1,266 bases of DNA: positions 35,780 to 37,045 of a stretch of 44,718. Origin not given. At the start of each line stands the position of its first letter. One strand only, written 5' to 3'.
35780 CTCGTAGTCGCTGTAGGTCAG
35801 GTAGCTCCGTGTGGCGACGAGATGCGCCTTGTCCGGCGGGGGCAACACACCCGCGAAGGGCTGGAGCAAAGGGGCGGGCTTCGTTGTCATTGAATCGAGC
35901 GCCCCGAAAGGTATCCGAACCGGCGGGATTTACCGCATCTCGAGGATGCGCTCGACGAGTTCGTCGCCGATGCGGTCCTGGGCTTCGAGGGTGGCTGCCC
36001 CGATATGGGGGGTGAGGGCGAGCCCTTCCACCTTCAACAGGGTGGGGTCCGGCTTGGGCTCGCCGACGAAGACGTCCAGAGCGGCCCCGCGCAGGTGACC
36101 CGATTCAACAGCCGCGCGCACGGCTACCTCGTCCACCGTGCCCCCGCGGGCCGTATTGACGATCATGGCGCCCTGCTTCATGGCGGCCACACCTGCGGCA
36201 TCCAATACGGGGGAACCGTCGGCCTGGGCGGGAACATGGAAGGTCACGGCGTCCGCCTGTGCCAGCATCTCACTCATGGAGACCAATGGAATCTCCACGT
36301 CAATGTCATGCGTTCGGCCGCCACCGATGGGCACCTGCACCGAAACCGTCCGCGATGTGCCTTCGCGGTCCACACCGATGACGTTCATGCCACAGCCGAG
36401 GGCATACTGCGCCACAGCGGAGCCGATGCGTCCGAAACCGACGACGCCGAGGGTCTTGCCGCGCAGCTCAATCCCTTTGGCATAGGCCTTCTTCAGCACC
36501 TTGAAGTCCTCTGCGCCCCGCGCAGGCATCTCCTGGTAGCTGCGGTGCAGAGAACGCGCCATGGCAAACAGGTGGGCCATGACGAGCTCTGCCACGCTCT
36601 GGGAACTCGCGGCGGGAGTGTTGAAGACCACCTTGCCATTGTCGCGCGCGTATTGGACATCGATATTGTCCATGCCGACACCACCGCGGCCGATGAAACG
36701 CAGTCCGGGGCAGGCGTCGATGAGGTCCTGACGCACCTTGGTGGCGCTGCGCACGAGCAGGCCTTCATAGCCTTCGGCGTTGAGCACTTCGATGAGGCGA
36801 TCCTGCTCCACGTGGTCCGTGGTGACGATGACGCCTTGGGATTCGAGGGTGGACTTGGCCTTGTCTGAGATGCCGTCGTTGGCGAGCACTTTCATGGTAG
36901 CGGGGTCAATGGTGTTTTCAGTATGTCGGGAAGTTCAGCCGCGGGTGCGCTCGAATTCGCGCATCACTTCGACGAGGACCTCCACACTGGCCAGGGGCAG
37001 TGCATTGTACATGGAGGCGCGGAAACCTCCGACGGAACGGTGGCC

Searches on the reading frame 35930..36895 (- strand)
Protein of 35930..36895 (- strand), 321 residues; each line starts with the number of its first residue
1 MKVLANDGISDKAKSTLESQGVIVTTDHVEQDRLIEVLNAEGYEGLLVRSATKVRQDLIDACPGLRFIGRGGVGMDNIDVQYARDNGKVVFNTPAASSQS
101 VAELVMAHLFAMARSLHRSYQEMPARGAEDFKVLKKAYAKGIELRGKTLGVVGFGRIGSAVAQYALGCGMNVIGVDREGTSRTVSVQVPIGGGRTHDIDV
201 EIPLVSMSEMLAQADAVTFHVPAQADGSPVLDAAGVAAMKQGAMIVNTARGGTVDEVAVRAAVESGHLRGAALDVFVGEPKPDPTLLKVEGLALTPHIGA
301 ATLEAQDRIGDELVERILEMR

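Call 9: search_protein_families(library=pfam, proteins=[window:35930-36895:-])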
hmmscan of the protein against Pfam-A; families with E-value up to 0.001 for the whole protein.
window:35930-36895:- (321 aa): 4 families
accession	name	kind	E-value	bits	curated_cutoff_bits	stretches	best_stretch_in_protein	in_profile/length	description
PF02826.25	2-Hacid_dh_C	-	8.1e-45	152.8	25.1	1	106-299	1-178/178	D-isomer specific 2-hydroxyacid dehydrogenase, NAD binding domain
PF00389.36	2-Hacid_dh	-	3.7e-26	91.8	24.6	1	6-319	4-122/134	D-isomer specific 2-hydroxyacid dehydrogenase, catalytic domain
PF03446.21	NAD_binding_2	-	0.00051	20.5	21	1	149-249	2-93/161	NAD binding domain of 6-phosphogluconate dehydrogenase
PF00208.27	ELFV_dehydrog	-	0.00071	19.8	23.4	0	131-175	15-61/241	Glutamate/Leucine/Phenylalanine/Valine dehydrogenase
